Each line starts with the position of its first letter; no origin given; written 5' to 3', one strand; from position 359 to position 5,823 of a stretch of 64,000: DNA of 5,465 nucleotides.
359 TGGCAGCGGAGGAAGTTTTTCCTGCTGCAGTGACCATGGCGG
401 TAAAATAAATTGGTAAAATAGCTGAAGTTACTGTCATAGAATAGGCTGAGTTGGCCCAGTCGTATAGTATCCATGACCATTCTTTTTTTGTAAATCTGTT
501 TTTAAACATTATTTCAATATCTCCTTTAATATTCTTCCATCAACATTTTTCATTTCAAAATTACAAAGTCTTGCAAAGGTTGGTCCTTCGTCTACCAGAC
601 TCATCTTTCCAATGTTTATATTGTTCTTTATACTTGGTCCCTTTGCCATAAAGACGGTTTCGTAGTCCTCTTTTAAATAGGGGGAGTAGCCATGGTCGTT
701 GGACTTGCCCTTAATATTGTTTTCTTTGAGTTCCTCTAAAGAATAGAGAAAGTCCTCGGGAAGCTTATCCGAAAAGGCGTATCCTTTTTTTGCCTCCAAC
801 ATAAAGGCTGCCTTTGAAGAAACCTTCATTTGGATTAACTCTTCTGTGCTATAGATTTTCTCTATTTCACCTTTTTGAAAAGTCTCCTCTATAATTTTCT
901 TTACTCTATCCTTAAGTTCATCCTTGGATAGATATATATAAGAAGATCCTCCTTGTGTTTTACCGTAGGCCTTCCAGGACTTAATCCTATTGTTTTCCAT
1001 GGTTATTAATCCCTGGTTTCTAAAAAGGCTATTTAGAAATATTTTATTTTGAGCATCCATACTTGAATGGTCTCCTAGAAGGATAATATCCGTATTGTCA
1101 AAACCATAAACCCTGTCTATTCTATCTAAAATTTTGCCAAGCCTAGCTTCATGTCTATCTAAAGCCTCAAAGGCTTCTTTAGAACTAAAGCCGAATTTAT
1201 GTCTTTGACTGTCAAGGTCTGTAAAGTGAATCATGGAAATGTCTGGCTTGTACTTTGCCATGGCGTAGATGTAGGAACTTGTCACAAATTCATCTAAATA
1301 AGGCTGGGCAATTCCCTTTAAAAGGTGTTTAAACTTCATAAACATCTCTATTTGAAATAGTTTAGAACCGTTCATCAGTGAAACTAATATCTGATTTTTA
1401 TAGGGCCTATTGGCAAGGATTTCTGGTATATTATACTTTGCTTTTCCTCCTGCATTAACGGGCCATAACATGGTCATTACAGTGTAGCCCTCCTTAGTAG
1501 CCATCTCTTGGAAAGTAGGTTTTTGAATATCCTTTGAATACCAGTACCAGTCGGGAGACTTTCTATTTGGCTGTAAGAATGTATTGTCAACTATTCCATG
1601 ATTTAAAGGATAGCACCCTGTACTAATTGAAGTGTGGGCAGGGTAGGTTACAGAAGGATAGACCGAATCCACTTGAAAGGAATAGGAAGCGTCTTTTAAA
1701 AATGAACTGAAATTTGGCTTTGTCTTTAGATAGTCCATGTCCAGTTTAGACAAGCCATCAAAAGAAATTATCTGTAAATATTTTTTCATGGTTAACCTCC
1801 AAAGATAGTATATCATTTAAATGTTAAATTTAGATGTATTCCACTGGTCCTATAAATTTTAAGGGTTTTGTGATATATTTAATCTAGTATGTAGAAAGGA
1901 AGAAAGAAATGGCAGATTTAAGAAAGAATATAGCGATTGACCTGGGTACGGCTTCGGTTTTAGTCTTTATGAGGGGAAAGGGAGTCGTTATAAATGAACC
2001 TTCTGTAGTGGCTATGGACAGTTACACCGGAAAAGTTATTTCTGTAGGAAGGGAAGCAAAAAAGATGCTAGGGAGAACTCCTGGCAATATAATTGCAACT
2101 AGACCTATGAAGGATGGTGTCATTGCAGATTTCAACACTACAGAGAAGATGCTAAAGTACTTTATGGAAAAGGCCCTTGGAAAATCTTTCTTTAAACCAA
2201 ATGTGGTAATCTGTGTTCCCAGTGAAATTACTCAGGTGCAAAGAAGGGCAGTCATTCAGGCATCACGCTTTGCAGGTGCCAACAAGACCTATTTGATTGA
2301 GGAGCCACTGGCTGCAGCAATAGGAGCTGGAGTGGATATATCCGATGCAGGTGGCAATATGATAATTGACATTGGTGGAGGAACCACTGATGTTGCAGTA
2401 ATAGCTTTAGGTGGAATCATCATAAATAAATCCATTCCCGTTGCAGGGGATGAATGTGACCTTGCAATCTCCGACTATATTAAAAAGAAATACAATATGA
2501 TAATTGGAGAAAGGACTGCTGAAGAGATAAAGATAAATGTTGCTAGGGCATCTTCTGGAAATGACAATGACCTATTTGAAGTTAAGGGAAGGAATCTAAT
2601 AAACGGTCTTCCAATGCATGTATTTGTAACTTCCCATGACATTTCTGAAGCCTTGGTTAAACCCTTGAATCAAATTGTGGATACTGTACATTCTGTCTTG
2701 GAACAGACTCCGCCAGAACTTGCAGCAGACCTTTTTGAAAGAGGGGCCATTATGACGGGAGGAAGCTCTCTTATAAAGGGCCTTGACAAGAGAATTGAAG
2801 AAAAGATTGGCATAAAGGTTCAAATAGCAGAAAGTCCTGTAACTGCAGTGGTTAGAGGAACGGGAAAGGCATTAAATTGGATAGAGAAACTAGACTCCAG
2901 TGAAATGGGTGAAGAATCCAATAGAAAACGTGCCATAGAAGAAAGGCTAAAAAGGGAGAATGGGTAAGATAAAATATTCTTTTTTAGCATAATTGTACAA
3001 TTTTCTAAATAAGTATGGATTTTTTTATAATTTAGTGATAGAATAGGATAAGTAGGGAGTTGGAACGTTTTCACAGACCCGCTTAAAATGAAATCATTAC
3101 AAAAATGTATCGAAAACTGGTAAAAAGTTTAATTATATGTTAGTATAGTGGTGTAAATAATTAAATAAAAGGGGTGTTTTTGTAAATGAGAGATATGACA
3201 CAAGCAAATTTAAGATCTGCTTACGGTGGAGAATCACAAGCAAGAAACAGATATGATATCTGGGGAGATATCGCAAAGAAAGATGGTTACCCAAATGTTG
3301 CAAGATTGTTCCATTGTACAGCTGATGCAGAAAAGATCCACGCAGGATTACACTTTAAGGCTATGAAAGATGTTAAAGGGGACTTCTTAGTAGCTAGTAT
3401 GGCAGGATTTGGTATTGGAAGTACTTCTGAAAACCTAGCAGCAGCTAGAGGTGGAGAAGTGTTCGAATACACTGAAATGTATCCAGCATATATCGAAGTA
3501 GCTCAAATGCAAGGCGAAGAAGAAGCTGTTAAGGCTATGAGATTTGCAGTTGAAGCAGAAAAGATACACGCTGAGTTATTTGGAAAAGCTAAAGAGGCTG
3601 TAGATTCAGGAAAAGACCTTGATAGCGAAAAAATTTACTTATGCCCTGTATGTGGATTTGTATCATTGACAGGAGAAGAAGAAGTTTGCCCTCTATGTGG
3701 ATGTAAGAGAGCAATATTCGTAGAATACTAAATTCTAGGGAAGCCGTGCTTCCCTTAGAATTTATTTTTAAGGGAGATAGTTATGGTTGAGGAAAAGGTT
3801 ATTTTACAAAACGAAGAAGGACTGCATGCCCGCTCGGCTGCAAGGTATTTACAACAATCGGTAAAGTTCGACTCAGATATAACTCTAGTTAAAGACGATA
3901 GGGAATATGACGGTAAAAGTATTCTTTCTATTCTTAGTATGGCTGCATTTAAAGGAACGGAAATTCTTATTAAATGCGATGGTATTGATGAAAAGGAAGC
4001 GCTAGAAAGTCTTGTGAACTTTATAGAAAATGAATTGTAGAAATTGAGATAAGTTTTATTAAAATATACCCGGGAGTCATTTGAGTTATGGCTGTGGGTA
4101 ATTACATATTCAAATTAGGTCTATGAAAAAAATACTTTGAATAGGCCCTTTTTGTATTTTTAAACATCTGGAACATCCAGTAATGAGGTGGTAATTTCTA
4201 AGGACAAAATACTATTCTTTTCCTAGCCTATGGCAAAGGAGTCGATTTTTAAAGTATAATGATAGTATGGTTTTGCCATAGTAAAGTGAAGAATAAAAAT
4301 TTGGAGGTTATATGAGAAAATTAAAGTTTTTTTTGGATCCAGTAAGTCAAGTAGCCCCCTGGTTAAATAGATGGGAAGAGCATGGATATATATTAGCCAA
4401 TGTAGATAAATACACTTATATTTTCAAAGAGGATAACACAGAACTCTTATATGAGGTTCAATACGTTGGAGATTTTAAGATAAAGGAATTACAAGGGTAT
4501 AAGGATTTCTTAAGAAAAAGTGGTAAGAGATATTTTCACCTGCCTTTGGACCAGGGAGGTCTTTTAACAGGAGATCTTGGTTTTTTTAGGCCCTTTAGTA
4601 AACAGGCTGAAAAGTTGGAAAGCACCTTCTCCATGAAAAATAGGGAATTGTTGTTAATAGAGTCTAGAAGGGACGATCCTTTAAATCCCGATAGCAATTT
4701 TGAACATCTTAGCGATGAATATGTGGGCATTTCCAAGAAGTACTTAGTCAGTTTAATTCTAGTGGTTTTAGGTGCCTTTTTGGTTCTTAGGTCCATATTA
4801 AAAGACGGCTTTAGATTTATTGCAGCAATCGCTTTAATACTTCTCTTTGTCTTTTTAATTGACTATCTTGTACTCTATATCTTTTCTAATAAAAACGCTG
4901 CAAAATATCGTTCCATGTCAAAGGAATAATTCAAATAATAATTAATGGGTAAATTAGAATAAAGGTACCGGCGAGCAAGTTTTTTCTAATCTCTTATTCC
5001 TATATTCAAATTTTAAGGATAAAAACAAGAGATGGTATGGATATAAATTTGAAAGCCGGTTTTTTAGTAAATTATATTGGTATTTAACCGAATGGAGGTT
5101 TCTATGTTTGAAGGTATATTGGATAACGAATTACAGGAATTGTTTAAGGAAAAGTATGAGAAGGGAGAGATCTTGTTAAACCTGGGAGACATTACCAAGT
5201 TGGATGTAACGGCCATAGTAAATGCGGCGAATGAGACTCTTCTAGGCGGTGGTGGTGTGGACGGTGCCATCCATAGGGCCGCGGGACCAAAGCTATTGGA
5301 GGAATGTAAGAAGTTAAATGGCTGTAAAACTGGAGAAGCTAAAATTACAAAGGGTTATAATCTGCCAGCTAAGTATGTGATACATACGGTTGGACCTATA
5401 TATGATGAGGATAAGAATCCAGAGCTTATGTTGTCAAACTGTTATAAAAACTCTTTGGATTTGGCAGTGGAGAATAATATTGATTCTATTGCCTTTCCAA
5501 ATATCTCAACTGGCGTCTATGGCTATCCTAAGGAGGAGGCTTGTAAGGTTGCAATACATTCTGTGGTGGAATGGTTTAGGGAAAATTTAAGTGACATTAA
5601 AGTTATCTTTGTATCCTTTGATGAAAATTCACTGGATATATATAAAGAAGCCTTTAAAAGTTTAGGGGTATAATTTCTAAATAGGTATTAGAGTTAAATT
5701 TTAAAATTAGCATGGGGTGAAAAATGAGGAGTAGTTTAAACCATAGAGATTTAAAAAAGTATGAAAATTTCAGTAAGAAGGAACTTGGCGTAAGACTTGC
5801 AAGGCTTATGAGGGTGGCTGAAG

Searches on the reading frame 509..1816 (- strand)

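Call 46: search_protein_families(library=pfam, proteins=[window:509-1816:-], max_evalue=0.00001)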
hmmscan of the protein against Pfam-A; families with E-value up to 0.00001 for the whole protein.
window:509-1816:- (435 aa): 1 family
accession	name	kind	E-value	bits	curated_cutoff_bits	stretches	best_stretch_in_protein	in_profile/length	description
PF01663.27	Phosphodiest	-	8.3e-48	164.2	23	1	16-377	3-341/342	Type I phosphodiesterase / nucleotide pyrophosphatase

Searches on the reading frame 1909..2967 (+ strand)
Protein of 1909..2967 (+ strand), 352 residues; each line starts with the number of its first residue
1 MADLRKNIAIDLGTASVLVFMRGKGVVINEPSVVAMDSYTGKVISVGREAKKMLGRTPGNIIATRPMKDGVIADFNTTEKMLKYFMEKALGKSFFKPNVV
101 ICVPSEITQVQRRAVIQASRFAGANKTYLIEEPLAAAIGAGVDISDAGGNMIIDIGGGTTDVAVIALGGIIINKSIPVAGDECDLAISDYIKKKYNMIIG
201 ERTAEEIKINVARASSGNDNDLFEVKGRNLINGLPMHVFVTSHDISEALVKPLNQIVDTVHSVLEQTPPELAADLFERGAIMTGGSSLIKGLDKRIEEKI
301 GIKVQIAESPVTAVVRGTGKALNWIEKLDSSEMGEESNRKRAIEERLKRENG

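Call 46: search_protein_families(library=pfam, proteins=[window:1909-2967:+], max_evalue=0.00001)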
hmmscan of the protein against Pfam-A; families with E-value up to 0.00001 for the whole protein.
window:1909-2967:+ (352 aa): 4 families
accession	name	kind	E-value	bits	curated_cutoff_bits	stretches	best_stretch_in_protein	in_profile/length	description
PF06723.19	MreB_Mbl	-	1.5e-134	448.4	27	1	6-328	2-325/327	MreB/Mbl protein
PF00012.26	HSP70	-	2.9e-14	52.7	20.6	1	82-196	121-239/599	Hsp70 protein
PF00022.25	Actin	-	3.9e-12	45.9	27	1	31-194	31-190/410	Actin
PF14450.12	FtsA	-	4.5e-10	40.4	31.8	1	152-309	2-112/127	Cell division protein FtsA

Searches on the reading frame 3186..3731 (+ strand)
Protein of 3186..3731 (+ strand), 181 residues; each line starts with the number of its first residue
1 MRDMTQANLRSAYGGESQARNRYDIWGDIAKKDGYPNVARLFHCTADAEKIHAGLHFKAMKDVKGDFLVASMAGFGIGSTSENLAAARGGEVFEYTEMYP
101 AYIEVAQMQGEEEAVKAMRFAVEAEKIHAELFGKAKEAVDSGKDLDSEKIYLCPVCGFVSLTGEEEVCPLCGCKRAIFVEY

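Call 46: search_protein_families(library=pfam, proteins=[window:3186-3731:+], max_evalue=0.00001)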
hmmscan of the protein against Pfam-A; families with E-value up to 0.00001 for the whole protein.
window:3186-3731:+ (181 aa): 1 family
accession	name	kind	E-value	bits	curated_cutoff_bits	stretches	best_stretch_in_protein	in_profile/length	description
PF02915.23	Rubrerythrin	-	3.6e-29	102.3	22.8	1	8-135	2-136/137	Rubrerythrin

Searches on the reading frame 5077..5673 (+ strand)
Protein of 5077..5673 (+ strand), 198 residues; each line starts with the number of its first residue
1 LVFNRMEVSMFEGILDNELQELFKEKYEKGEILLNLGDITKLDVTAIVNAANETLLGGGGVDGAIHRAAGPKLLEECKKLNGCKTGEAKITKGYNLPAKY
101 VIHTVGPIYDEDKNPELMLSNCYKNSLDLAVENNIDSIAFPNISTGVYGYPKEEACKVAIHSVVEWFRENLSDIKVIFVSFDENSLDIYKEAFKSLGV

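Call 46: search_protein_families(library=pfam, proteins=[window:5077-5673:+], max_evalue=0.00001)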
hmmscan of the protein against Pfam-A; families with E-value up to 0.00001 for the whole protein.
window:5077-5673:+ (198 aa): 1 family
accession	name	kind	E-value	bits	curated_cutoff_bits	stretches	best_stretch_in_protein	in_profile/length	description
PF01661.27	Macro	-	5.7e-49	165.4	22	1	48-159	1-118/118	Macro domain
